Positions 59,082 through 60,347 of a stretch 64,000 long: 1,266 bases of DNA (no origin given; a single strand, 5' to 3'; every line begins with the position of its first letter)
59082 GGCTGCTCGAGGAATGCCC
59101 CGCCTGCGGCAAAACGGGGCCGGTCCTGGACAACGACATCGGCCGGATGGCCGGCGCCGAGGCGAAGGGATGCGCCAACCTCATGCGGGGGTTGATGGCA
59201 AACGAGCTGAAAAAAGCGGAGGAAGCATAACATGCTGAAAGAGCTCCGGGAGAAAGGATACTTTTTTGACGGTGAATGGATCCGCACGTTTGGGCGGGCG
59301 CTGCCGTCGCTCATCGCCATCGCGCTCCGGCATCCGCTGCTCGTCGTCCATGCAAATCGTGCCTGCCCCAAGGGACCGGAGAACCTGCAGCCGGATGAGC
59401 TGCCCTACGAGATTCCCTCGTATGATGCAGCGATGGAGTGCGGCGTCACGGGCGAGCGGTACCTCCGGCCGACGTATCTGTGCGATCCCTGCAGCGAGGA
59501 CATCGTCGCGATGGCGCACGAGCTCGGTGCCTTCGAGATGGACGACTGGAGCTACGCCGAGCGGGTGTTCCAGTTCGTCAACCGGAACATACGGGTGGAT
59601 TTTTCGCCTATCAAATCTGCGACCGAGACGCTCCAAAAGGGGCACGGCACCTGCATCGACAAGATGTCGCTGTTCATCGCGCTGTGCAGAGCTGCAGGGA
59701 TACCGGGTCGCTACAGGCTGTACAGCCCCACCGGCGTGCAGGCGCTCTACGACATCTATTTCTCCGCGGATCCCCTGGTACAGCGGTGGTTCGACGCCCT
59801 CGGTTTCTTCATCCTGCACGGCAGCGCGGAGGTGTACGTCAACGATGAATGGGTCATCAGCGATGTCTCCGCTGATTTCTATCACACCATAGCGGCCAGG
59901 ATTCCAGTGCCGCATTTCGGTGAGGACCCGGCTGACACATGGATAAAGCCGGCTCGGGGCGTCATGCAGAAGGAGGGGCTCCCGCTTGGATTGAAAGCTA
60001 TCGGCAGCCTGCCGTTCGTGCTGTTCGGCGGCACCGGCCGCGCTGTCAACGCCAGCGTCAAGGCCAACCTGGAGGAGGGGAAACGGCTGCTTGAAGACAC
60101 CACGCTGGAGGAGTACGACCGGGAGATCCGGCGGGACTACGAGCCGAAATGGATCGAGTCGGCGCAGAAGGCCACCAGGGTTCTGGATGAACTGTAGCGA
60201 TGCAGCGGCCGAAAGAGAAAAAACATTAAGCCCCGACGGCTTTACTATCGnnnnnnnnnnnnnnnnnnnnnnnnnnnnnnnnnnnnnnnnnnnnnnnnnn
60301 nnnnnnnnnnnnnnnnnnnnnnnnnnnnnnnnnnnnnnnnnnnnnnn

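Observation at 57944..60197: Translationally coupled adenylate-forming enzyme + transglutaminase-like protein: candidate amide-bond ligation/modification module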

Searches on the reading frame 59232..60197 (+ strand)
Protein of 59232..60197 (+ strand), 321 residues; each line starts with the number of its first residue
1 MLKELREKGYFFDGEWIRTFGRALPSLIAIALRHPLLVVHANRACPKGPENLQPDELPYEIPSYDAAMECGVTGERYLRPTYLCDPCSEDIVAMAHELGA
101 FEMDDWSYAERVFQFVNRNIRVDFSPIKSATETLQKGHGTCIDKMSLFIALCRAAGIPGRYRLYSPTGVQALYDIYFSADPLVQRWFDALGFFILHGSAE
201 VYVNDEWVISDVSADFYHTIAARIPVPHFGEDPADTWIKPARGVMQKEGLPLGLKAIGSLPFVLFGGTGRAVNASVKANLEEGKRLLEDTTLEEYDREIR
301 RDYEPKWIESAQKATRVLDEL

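Call 3: search_protein_families(library=pfam, proteins=[window:59232-60197:+], max_evalue=0.01)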
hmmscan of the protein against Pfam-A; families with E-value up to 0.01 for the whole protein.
window:59232-60197:+ (321 aa): 1 family
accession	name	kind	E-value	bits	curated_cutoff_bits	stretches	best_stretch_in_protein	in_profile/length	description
PF01841.26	Transglut_core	-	7e-14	52.5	23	1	94-211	3-107/108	Transglutaminase-like superfamily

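Call 4: search_protein_families(library=ncbifam, proteins=[window:59232-60197:+], max_evalue=0.01)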
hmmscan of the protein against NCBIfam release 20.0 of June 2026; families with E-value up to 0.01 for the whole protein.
window:59232-60197:+ (321 aa): 0 families

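Call 9: find_homologous_proteins(query=window:59232-60197:+, max_evalue=0.00001)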
Query window:59232-60197:+ (321 aa): 119 proteins with E <= 0.00001 among 1302 candidates.
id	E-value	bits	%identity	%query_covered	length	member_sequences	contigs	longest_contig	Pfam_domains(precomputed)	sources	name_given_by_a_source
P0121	1.3e-197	673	89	100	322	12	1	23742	PF01841.26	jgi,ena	-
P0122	2.0e-159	548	71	100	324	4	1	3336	PF01841.26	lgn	-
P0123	2.3e-149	515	67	100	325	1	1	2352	PF01841.26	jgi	-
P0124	1.5e-145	502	65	100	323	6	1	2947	PF01841.26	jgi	jgi:hypothetical protein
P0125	2.8e-143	495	65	99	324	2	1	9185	PF01841.26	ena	-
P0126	4.7e-142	491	62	100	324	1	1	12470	PF01841.26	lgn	-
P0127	7.2e-142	490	65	98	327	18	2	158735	PF01841.26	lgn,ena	-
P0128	1.1e-140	486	63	100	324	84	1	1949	PF01841.26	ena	-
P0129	2.5e-140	485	60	100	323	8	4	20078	PF01841.26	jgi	jgi:hypothetical protein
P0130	2.7e-139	482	61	100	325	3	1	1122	PF01841.26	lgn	-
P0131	3.4e-139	481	62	100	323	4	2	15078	PF01841.26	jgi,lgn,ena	-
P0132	3.4e-139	481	60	100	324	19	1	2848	PF01841.26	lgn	-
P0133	4.0e-139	481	63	100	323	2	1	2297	PF01841.26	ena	-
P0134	2.6e-138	479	63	100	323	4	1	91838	PF01841.26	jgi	-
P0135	6.7e-138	477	61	100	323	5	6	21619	PF01841.26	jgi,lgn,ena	-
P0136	3.3e-137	475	61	100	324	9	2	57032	PF01841.26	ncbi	-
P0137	1.3e-136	473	61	100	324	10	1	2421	PF01841.26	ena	-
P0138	2.8e-136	472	61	100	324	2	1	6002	PF01841.26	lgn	-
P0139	6.4e-136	471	59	100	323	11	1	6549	PF01841.26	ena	-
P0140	1.3e-135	470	60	100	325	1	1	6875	PF01841.26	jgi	jgi:hypothetical protein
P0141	5.3e-135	468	61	98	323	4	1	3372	PF01841.26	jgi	-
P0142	9.1e-133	460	58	100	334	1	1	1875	PF01841.26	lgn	-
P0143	1.3e-131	457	59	100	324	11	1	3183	PF01841.26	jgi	-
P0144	1.6e-131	456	58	100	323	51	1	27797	PF01841.26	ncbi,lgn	-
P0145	8.5e-131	454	60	100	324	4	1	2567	PF01841.26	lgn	-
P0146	1.5e-130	453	58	100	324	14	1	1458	PF01841.26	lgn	-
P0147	3.4e-130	452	57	100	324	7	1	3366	PF01841.26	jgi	-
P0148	4.5e-130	451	56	100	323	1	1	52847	PF01841.26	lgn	-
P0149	5.0e-130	451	59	100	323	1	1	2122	PF01841.26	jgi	jgi:hypothetical protein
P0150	6.0e-129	448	58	100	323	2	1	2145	PF01841.26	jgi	jgi:hypothetical protein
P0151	1.6e-128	446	58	100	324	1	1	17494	PF01841.26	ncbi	-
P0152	4.8e-128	445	57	100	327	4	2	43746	PF01841.26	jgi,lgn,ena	-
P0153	3.8e-119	416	56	100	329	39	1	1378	PF01841.26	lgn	-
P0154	2.5e-74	268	42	95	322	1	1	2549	PF01841.26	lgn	-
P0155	1.5e-73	266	41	95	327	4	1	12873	PF01841.26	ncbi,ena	-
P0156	2.2e-73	265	42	95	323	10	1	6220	PF01841.26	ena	-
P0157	1.5e-71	259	40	95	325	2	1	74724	PF01841.26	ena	-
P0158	6.9e-71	257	41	95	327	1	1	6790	PF01841.26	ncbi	ncbi:MAG: transglutaminase family protein [Thermoplasmatota archaeon]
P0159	5.5e-70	254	40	95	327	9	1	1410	PF01841.26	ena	-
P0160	1.4e-69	253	42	95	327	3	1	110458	PF01841.26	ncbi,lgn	-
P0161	7.5e-69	250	41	94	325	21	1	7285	PF01841.26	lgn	-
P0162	1.1e-68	250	41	95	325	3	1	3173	PF01841.26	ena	-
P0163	2.7e-68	248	38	95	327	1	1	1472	PF01841.26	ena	-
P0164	1.3e-67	246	41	95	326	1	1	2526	PF01841.26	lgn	-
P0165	2.2e-67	245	38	95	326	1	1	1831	PF01841.26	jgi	jgi:hypothetical protein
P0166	2.2e-67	245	39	95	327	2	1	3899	PF01841.26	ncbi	-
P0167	2.2e-67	245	40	95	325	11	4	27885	PF01841.26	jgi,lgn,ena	-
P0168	1.1e-65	240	38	94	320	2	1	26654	PF01841.26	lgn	-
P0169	5.7e-63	231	37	95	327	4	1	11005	PF01841.26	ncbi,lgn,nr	ncbi:MAG: transglutaminase family protein [Candidatus Thermoplasmatota archaeon]|nr:transglutaminase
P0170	2.0e-61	226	36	95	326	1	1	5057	PF01841.26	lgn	-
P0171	5.4e-61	224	40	87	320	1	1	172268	PF01841.26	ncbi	-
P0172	1.5e-60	223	38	97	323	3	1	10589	PF01841.26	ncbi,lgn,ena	-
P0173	5.2e-60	221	36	95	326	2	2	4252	PF01841.26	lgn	-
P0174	1.8e-59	219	37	94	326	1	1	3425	PF01841.26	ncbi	-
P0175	2.4e-59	219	37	94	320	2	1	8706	PF01841.26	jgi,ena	-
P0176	6.5e-59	218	36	95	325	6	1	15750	PF01841.26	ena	-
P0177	7.4e-59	217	41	78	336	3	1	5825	PF01841.26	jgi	-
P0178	8.7e-59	217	38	82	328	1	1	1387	PF01841.26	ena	-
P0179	1.2e-58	217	34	99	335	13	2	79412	PF01841.26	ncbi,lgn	-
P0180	1.9e-58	216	34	99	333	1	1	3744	PF01841.26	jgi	-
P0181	2.4e-58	216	34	95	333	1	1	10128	PF01841.26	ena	-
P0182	2.5e-58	216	34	95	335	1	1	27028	PF01841.26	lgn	-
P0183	1.3e-57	213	42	74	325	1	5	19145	PF01841.26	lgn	-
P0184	1.4e-57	213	37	82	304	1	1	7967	PF01841.26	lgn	-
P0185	1.5e-56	210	35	95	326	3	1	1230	PF01841.26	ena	-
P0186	1.7e-56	210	40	78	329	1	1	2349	PF01841.26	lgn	-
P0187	1.9e-56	209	36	93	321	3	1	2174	PF01841.26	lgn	-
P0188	7.3e-56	208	40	77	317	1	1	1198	PF01841.26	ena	-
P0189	7.7e-56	207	42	74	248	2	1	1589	PF01841.26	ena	-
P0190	4.2e-55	205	34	95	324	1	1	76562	PF01841.26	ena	-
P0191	8.0e-55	204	40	75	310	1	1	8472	PF01841.26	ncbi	-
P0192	2.4e-54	203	37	80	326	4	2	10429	PF01841.26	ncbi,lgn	-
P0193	5.3e-54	201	35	93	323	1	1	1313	PF01841.26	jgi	jgi:hypothetical protein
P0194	1.1e-53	200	34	95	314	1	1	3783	PF01841.26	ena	-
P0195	4.7e-53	198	35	93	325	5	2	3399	PF01841.26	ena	-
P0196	8.2e-53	198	38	76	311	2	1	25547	PF01841.26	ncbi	-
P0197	2.2e-52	196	39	77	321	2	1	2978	PF01841.26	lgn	-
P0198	8.2e-52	194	39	75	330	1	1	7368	PF01841.26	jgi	-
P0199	1.9e-51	193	37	74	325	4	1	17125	PF01841.26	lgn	-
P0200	2.1e-51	193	37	77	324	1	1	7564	PF01841.26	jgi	jgi:hypothetical protein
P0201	2.3e-51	193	39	76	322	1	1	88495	PF01841.26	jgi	jgi:hypothetical protein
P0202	5.0e-51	192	41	76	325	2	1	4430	PF01841.26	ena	-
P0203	7.9e-51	191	38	77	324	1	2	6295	PF01841.26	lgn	-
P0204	1.1e-50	191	37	88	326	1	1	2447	PF01841.26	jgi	jgi:hypothetical protein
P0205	2.4e-50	189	38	80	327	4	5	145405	PF01841.26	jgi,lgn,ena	jgi:hypothetical protein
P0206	4.1e-50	189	39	72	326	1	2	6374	PF01841.26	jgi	jgi:hypothetical protein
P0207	4.6e-50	188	36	81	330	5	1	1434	PF01841.26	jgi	jgi:hypothetical protein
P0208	1.0e-49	187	36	77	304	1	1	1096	PF01841.26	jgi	jgi:hypothetical protein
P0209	1.4e-49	187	39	76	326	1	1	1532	PF01841.26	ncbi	-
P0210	3.9e-49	185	39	78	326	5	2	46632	PF01841.26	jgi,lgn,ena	jgi:hypothetical protein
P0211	6.9e-49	185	38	77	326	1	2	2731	PF01841.26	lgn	-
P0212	7.6e-49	184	40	76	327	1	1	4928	PF01841.26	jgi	jgi:hypothetical protein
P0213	9.5e-49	184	33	93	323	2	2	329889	PF01841.26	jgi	-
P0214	9.7e-49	184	36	79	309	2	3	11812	PF01841.26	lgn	-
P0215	1.1e-48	184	38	76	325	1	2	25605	PF01841.26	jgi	jgi:hypothetical protein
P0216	5.6e-48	182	48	50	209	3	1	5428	PF01841.26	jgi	jgi:hypothetical protein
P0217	7.2e-48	181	33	93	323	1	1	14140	PF01841.26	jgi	jgi:hypothetical protein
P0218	8.3e-48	181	37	75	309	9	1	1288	PF01841.26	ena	-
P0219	2.4e-47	180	32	93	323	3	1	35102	PF01841.26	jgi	-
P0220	3.6e-47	179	39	76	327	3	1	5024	PF01841.26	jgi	jgi:hypothetical protein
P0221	1.8e-46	177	38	74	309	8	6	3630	PF01841.26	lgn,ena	-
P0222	3.8e-46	176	33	94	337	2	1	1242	PF01841.26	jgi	jgi:hypothetical protein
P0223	4.9e-46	175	35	72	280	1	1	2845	PF01841.26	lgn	-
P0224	1.6e-45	174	35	75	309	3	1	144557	PF01841.26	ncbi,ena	-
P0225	5.3e-45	172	35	93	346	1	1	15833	PF01841.26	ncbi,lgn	-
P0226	6.7e-45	171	37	69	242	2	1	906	PF01841.26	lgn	-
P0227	1.5e-44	170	32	94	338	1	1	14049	PF01841.26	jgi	jgi:hypothetical protein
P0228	2.9e-44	169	35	72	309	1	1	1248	PF01841.26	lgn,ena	-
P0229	3.0e-44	169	35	75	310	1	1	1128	PF01841.26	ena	-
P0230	7.8e-39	152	40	48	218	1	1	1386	PF01841.26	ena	-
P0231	4.0e-38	149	37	65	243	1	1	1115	PF01841.26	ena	-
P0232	8.7e-35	138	32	85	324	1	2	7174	PF01841.26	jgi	jgi:hypothetical protein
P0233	1.2e-34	138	34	85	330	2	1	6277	PF01841.26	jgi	jgi:Transglutaminase-like superfamily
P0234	4.2e-34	136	33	78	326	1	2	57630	PF01841.26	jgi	jgi:Transglutaminase-like superfamily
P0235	5.2e-33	132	33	80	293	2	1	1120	PF01841.26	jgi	-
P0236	3.6e-32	130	32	86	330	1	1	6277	PF01841.26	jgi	jgi:Transglutaminase-like superfamily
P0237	8.8e-31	125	32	77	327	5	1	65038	PF01841.26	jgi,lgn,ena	jgi:hypothetical protein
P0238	2.1e-25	107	30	79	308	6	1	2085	PF01841.26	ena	-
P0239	2.1e-21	94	43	33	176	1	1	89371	PF01841.26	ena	-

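Call 28: predict_structure(alignment_id=A3)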
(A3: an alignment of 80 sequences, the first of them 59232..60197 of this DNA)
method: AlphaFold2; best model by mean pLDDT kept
length: 321 residues; sequences in the alignment: 80
mean_pLDDT: 89.3   pTM: 0.91
mean pLDDT of the five models: 89.3, 88.1, 87.6, 86.8, 86.5
residues with pLDDT >= 90: 189; 70-90: 114; 50-70: 16; < 50: 2
segments of 3 or more residues with pLDDT < 50: none
pLDDT, mean of each block of 10 residues (from residue 1): 92 89 83 83 71 93 98 97 98 99 98 97 93 97 97 99 89 84 81 86 97 88 93 89 90 89 80 90 93 94 82 53 47
secondary structure, 60 per line:
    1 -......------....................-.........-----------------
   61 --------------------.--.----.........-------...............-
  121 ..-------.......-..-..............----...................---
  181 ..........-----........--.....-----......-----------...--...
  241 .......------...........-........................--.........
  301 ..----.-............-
elements in order: H2-7 H14-33 H35-43 H89-97 H105-119 H130-136 H141-154 E159-169 H170-177 H181-190 E196-203 E206-210 H216-221 E238-247 H254-264 H266-289 H292-302 H309-320

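Call 32: find_encoding_contigs(protein=P0171, flank=6000, max_places=1)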
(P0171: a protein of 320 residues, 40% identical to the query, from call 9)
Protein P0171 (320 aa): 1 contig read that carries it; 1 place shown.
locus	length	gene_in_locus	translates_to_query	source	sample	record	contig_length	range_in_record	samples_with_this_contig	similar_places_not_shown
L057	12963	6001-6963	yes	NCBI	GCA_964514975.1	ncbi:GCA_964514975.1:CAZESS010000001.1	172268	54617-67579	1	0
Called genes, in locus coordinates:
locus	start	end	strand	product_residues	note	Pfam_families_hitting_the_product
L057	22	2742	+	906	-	PF24096:DUF7379 (weak), PF00561:Abhydrolase_1, PF01674:Lipase_2, PF02089:Palm_thioest, PF05057:DUF676 (weak), PF07819:PGAP1, PF12146:Hydrolase_4 (weak), PF12697:Abhydrolase_6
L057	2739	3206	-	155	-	-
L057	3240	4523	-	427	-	PF03463:eRF1_1, PF03464:eRF1_2, PF18854:baeRF_family10, PF18859:acVLRF1 (weak), PF03465:eRF1_3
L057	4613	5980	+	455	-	PF04443:LuxE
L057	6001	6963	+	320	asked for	PF01841:Transglut_core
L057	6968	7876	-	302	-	PF01680:SOR_SNZ, PF01207:Dus (faint), PF05690:ThiG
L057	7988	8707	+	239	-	PF13641:Glyco_tranf_2_3 (weak), PF00535:Glycos_transf_2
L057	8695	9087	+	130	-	PF10107:Endonuc_Holl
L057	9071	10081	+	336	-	PF00752:XPG_N, PF00867:XPG_I, PF01367:5_3_exonuc (weak)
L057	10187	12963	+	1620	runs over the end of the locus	PF13620:CarboxypepD_reg (weak), PF00801:PKD, PF18911:PKD_4, PF22352:K319L-like_PKD (weak), PF05048:NosD, PF13229:Beta_helix, PF05048:NosD, PF13229:Beta_helix, +1 more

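Call 33: find_encoding_contigs(protein=P0213, flank=6000, max_places=1)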
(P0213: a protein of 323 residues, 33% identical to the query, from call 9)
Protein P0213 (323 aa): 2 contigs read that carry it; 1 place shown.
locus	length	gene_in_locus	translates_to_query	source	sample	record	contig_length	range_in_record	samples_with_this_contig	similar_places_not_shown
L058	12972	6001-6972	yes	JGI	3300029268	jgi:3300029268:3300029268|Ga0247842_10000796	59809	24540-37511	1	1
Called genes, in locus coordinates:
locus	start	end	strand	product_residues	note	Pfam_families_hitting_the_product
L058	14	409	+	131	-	-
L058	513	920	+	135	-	PF07883:Cupin_2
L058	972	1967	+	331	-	-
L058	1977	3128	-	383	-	PF12679:ABC2_membrane_2, PF12698:ABC2_membrane_3, PF01061:ABC2_membrane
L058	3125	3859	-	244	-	PF00005:ABC_tran, PF13304:AAA_21 (weak)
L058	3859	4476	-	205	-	PF00440:TetR_N, PF14246:TetR_C_7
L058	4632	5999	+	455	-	PF04443:LuxE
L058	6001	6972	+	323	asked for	PF01841:Transglut_core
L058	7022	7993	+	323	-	PF01841:Transglut_core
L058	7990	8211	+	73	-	-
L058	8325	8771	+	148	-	-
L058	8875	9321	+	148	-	-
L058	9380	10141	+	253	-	PF03029:ATP_bind_1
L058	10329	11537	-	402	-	PF13191:AAA_16 (faint), PF16450:Prot_ATP_ID_OB_C, PF00004:AAA, PF07724:AAA_2 (weak), PF07728:AAA_5 (weak), PF17862:AAA_lid_3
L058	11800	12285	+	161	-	PF26602:HVO_2718_N, PF12844:HTH_19 (weak), PF01381:HTH_3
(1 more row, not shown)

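Call 34: find_encoding_contigs(protein=P0234, flank=6000, max_places=1)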
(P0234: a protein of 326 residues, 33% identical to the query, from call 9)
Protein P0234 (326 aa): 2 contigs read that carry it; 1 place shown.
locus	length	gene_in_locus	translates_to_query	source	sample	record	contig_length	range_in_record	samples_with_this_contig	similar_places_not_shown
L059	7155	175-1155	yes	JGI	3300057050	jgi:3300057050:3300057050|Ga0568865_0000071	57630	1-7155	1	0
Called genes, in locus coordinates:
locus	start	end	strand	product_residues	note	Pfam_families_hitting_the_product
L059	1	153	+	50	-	?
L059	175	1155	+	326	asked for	PF01841:Transglut_core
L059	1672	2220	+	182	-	PF01025:GrpE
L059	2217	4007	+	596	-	PF00012:HSP70, PF06723:MreB_Mbl, PF00012:HSP70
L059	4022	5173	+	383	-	PF00226:DnaJ, PF01556:DnaJ_C, PF00684:DnaJ_CXXCXGXG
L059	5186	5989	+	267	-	PF02540:NAD_synthase, PF03054:tRNA_Me_trans (faint)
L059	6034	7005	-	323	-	PF18093:Trm5_N, PF25133:TYW2_N_2 (weak), PF02475:TRM5-TYW2_MTfase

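Call 37: search_protein_families(library=padloc, proteins=[window:59232-60197:+], max_evalue=0.1)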
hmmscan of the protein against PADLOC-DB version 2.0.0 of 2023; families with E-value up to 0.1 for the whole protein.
window:59232-60197:+ (321 aa): 1 family
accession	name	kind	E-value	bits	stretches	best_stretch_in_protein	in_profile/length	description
PDLC00470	JetB1|JetB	-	0.0064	13.8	1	170-202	43-75/223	DUF4194 domain; MukE-like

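Call 50: search_protein_representatives(alignment_id=A3)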
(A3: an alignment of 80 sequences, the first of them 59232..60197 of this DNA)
Query: 80 sequences, 325 profile positions. Proteins with E-value up to 0.001 (for the whole library): 4862; up to 1e-10: 509; up to 1e-30: 82. The best 150 are listed.
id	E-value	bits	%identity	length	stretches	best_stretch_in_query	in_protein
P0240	3.4e-135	466.5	-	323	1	1-324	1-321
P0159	1.7e-133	461.0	-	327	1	2-324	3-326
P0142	2.4e-126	437.4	-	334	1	1-323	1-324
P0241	2.7e-126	437.3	-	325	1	6-323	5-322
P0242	1.1e-116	405.7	-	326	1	3-324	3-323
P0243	1.0e-112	392.6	-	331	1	24-315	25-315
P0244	7.7e-103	360.2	-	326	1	22-324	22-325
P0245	7.2e-101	353.7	-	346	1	4-324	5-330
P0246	3.8e-98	344.8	-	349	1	2-324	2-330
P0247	9.6e-97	340.2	-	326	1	5-323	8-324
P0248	9.6e-93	327.0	-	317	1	14-324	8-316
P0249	3.2e-91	322.0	-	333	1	5-307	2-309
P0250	1.5e-89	316.5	-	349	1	16-324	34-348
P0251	1.9e-84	299.8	-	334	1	25-313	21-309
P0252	6.7e-84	298.0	-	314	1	3-311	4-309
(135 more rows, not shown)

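Call 53: find_related_loci(query=A3, collection=metagenome_contigs, flank=4000)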
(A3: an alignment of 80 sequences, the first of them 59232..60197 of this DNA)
Query A3 (321 aa) in metagenome_contigs; peptide patterns used: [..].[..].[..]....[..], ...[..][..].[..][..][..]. (x = any residue, [..] = any of these).
600 stretches matched a pattern (row limit reached: there are more); 379 encode a relative of the query (tblastn E <= 1e-3); the best 80 are kept; 80 distinct loci.
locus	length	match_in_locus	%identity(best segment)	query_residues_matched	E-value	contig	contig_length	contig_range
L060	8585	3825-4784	63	2-321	1e-145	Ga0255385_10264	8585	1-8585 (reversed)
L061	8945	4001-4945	65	7-321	2e-145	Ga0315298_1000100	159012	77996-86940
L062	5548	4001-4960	63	2-321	3e-144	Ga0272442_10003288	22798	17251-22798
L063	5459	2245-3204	58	2-321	7e-135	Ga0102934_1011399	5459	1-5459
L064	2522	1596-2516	60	1-307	6e-139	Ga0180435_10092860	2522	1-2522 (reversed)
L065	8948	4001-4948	55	6-321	2e-125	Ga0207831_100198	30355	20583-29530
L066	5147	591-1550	54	2-321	3e-123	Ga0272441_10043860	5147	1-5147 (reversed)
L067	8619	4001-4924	41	2-306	2e-80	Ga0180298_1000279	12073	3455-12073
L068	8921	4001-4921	40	3-306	2e-79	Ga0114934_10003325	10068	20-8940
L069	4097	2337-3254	42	3-306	4e-79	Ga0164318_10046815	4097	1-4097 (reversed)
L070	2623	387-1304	41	1-306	6e-77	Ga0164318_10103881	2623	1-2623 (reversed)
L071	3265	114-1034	40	2-306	7e-72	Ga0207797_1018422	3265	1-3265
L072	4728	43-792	42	59-306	3e-70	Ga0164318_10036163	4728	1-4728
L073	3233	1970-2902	38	1-314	4e-69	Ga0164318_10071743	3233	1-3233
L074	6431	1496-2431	38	2-313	2e-68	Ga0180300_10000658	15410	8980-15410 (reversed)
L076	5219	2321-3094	40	59-310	3e-67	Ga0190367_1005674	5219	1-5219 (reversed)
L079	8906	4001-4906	38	2-304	1e-64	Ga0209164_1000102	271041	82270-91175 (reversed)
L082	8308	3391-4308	34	2-306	7e-64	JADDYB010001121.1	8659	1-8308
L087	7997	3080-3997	33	2-306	1e-62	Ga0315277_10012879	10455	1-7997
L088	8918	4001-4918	34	2-306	3e-62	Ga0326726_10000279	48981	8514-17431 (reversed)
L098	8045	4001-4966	34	2-320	1e-63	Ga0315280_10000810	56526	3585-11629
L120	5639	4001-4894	35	2-300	1e-55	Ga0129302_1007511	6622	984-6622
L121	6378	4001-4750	38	59-306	2e-55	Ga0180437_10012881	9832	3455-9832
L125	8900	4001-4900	34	2-303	1e-52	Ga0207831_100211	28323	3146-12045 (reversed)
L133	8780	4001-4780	35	59-314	8e-51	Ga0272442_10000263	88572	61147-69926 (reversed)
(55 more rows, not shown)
